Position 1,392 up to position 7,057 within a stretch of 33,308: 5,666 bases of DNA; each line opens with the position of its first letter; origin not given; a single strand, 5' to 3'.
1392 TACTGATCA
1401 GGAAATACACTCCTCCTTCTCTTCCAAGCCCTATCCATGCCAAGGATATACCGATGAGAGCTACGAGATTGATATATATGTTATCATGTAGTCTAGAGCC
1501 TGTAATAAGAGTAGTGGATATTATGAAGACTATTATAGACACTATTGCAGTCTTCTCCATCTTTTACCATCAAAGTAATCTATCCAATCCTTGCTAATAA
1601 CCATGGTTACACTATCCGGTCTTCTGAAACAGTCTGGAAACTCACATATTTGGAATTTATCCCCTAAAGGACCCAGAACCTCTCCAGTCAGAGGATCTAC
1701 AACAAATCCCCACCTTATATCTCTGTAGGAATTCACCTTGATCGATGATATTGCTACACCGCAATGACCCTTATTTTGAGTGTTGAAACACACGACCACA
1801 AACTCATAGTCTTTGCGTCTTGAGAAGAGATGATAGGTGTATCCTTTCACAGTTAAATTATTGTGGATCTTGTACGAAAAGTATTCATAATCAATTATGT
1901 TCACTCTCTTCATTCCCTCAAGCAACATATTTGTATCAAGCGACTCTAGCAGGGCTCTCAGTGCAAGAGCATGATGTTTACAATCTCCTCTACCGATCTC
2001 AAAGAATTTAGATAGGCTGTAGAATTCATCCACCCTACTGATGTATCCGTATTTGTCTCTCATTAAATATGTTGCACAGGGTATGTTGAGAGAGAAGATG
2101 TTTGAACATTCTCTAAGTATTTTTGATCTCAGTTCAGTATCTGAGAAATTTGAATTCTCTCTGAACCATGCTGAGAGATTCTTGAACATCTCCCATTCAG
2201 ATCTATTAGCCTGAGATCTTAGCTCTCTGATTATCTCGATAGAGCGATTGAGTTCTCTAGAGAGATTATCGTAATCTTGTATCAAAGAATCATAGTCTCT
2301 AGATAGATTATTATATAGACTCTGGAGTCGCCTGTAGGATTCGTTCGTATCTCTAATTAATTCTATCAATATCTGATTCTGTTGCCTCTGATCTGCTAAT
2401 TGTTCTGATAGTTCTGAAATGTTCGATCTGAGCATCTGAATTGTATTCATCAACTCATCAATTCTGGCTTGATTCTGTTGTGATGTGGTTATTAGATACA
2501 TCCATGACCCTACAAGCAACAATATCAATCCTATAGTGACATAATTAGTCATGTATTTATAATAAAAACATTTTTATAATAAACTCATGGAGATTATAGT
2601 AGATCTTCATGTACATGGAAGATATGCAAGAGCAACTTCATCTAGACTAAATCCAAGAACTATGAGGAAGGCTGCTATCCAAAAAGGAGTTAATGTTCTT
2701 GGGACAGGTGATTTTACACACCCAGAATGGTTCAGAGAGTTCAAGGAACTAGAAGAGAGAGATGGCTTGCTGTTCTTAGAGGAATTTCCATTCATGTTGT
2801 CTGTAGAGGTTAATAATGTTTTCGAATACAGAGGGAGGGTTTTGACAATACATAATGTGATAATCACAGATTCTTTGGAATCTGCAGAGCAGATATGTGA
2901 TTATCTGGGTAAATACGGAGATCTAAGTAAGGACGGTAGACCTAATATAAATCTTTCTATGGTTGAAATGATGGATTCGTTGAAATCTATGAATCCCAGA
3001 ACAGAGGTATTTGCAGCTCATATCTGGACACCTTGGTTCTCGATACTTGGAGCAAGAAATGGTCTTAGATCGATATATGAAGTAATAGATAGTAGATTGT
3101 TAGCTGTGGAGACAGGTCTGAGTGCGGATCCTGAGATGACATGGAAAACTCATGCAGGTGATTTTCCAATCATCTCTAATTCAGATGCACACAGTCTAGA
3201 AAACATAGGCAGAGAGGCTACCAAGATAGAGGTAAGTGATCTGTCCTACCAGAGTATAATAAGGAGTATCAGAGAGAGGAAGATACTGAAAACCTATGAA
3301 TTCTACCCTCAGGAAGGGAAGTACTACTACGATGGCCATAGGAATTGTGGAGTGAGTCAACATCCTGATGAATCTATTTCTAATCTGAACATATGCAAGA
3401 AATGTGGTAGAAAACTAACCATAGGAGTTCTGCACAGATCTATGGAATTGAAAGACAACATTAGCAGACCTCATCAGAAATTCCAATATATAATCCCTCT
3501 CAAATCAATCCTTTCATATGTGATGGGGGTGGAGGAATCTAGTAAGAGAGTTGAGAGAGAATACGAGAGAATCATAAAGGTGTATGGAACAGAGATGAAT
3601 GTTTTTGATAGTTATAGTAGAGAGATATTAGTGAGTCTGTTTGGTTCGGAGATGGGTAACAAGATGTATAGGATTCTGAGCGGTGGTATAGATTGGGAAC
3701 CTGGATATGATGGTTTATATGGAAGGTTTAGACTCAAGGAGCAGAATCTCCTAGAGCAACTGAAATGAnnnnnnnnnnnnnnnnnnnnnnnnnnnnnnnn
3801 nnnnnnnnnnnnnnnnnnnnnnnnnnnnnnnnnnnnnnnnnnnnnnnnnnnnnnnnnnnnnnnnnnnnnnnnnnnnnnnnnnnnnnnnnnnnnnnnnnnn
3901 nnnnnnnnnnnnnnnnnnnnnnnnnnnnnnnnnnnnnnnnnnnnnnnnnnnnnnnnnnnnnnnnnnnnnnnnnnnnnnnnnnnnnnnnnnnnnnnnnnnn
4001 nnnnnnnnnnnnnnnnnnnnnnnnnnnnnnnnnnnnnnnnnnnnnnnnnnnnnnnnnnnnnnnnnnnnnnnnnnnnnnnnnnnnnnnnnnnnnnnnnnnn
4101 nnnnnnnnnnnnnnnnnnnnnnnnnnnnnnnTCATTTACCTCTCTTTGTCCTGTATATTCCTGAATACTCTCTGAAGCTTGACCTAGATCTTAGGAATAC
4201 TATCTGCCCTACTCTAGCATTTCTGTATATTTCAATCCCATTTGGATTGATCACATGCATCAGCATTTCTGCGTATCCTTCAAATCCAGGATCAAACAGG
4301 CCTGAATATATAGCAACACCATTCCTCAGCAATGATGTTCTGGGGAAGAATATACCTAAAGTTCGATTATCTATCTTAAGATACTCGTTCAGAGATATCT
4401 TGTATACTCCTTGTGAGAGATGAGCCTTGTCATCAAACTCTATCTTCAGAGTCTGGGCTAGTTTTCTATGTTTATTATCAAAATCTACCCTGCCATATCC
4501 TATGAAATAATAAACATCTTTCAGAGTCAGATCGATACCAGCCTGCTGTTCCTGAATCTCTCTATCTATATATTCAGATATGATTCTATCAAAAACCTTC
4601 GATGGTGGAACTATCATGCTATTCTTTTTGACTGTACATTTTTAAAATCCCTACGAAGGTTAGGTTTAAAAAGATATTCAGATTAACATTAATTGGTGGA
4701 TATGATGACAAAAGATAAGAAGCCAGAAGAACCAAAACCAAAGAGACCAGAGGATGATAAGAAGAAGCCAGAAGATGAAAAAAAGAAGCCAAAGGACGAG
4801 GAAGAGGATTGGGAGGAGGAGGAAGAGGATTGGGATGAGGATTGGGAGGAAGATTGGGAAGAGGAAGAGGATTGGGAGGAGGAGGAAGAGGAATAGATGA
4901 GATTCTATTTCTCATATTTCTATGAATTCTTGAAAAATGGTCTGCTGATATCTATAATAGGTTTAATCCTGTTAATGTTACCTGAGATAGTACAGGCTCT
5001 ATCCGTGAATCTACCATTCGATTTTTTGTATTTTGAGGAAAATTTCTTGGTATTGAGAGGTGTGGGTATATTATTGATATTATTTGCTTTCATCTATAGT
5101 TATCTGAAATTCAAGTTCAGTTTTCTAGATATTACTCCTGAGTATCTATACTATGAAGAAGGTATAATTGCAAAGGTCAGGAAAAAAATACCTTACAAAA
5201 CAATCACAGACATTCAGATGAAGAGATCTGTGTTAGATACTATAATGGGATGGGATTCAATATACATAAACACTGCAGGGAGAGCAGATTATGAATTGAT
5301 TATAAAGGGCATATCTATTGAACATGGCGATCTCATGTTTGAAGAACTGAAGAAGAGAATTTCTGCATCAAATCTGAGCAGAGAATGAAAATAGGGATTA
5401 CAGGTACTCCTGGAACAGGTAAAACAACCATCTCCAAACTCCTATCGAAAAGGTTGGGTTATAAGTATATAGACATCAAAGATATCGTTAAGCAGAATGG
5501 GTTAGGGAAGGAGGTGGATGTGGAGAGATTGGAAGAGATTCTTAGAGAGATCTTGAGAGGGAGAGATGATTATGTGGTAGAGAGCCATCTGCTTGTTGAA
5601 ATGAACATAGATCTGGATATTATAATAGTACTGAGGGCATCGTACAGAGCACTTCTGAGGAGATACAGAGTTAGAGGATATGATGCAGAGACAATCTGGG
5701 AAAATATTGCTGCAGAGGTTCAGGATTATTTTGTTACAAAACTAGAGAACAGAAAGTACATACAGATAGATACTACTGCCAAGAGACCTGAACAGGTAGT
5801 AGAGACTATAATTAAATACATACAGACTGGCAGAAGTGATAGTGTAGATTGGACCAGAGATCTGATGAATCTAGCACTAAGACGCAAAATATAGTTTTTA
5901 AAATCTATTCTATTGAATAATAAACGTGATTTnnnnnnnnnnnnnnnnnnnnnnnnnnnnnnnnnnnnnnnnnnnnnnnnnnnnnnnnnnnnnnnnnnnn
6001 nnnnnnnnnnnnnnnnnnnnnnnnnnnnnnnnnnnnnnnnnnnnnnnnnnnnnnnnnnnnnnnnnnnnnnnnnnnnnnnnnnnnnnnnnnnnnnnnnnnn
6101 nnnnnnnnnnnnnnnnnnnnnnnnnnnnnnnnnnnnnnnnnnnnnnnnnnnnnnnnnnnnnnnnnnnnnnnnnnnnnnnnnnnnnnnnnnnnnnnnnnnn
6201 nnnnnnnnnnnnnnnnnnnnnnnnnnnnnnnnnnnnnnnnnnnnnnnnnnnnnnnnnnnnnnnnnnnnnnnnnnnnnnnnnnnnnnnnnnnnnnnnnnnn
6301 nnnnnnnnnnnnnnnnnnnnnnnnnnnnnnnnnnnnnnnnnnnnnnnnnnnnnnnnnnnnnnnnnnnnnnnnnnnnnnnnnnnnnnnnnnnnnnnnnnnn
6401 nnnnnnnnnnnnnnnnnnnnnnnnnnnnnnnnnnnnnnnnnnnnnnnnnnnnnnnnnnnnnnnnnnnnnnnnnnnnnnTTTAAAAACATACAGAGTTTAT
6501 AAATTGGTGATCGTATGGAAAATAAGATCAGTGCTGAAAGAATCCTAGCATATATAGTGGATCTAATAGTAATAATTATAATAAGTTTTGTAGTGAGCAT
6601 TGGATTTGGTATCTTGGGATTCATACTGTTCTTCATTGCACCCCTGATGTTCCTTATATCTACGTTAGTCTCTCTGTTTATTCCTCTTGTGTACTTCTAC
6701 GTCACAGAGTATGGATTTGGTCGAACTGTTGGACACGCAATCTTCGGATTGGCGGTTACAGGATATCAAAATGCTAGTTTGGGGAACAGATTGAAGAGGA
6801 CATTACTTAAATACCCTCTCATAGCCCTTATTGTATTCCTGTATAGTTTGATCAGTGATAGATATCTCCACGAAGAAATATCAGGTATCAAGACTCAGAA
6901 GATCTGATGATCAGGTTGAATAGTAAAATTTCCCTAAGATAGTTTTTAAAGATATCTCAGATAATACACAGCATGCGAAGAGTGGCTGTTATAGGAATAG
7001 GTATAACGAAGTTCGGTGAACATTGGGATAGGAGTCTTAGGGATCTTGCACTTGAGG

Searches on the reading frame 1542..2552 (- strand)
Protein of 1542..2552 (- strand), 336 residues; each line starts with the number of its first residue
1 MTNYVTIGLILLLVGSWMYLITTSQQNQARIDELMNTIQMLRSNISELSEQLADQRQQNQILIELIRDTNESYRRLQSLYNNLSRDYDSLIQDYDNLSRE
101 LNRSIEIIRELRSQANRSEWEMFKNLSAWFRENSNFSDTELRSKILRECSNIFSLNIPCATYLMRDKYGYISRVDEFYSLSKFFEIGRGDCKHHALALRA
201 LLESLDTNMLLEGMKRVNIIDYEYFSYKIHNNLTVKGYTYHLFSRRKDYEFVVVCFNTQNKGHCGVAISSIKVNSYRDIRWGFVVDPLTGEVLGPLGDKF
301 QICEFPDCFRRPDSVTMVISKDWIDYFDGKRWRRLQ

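Call 32: search_protein_families(library=pfam, proteins=[window:1542-2552:-], max_evalue=0.001)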
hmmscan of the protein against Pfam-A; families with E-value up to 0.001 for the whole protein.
window:1542-2552:- (336 aa): 1 family
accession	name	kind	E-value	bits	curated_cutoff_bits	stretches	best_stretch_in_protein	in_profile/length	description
PF07926.17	TPR_MLP1_2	-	0.00096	19.6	36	0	38-136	3-101/129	TPR/MLP1/MLP2-like protein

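Call 90: search_protein_families(library=ncbifam, proteins=[window:1542-2552:-], max_evalue=0.01)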
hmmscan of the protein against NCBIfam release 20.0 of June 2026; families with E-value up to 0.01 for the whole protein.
window:1542-2552:- (336 aa): 7 families
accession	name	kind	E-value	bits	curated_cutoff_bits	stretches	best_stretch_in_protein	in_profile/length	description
NF045780.1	TrlF_fam_ATP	equivalog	0.001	17.9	350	1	33-123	467-551/944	TrlF family AAA-like ATPase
TIGR04211.1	SH3_and_anchor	equivalog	0.0014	18.3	65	1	21-118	58-158/198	TIGR04211 family SH3 domain-containing protein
TIGR02168.1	SMC_prok_B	equivalog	0.0028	15.5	567.35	1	25-119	822-916/1181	chromosome segregation protein SMC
TIGR04523.1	Mplasa_alph_rch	subfamily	0.0031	15.5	270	1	32-116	585-669/745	helix-rich protein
NF010009.0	PRK13482.1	equivalog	0.0057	15.9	201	0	58-173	203-317/357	DNA integrity scanning diadenylate cyclase DisA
NF003034.1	PRK03918.1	equivalog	0.0073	14.3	700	1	26-120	249-342/878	DNA double-strand break repair ATPase Rad50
TIGR00618.1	sbcc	subfamily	0.008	14.1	478.5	1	18-117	518-617/1043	exonuclease subunit SbcC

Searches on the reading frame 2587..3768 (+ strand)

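Call 32: search_protein_families(library=pfam, proteins=[window:2587-3768:+], max_evalue=0.001)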
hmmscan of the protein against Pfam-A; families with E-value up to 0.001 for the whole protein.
window:2587-3768:+ (393 aa): 1 family
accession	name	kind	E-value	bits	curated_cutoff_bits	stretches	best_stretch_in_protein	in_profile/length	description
PF13263.12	PHP_C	-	1.2e-06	28.4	21.3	1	192-232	15-55/56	PHP-associated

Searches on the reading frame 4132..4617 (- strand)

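Call 32: search_protein_families(library=pfam, proteins=[window:4132-4617:-], max_evalue=0.001)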
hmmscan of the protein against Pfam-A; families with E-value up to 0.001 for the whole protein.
window:4132-4617:- (161 aa): 2 families
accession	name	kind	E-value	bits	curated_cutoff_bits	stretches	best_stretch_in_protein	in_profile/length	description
PF22769.1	DCD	-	4.4e-21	76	27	1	21-142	24-151/153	dCTP deaminase-like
PF00692.24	dUTPase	-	7.5e-06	26.2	22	1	74-160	34-121/129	dUTPase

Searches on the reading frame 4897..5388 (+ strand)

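Call 32: search_protein_families(library=pfam, proteins=[window:4897-5388:+], max_evalue=0.001)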
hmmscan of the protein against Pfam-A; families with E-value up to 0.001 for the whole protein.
window:4897-5388:+ (163 aa): 1 family
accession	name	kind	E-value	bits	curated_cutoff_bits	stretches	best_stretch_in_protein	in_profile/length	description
PF03703.20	bPH_2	-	8.8e-09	35.9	22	1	77-143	6-70/78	Bacterial PH domain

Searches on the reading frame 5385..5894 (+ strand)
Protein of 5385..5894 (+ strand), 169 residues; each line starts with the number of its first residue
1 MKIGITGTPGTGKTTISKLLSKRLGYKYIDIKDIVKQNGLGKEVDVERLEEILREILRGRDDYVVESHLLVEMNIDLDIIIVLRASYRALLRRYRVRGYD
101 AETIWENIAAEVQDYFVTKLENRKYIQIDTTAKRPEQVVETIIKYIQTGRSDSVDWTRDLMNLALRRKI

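Call 32: search_protein_families(library=pfam, proteins=[window:5385-5894:+], max_evalue=0.001)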
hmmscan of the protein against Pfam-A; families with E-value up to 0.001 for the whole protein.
window:5385-5894:+ (169 aa): 10 families
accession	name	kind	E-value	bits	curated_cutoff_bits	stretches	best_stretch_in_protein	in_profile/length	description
PF13238.12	AAA_18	-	1e-19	71.7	29.4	1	3-112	1-126/128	AAA domain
PF13189.12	Cytidylate_kin2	-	5.2e-06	27.2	28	1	3-57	2-60/176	Cytidylate kinase-like family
PF13521.12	AAA_28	-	2.2e-05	25.2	27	1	2-30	1-29/164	AAA domain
PF01202.28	SKI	-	2.5e-05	24.9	22.1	1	9-37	1-29/159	Shikimate kinase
PF00485.24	PRK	-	3.9e-05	24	22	0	3-30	2-29/196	Phosphoribulokinase / Uridine kinase family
PF13207.12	AAA_17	-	4.5e-05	24.2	27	1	6-50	1-55/136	AAA domain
PF02224.24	Cytidylate_kin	-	5.5e-05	23.4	26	0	3-33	1-31/211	Cytidylate kinase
PF00004.35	AAA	-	0.00026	21.9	21.2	1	5-32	3-30/131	ATPase family associated with various cellular activities (AAA)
PF01121.26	CoaE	-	0.00038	20.6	27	0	2-38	2-37/180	Dephospho-CoA kinase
PF01712.25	dNK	-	0.00058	20.1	27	0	3-39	1-35/203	Deoxynucleoside kinase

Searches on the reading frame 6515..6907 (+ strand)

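Call 32: search_protein_families(library=pfam, proteins=[window:6515-6907:+], max_evalue=0.001)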
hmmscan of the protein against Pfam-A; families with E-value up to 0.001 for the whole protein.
window:6515-6907:+ (130 aa): 1 family
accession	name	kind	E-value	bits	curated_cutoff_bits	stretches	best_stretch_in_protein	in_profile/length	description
PF06271.18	RDD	-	2e-08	35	24.1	1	8-113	6-117/137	RDD family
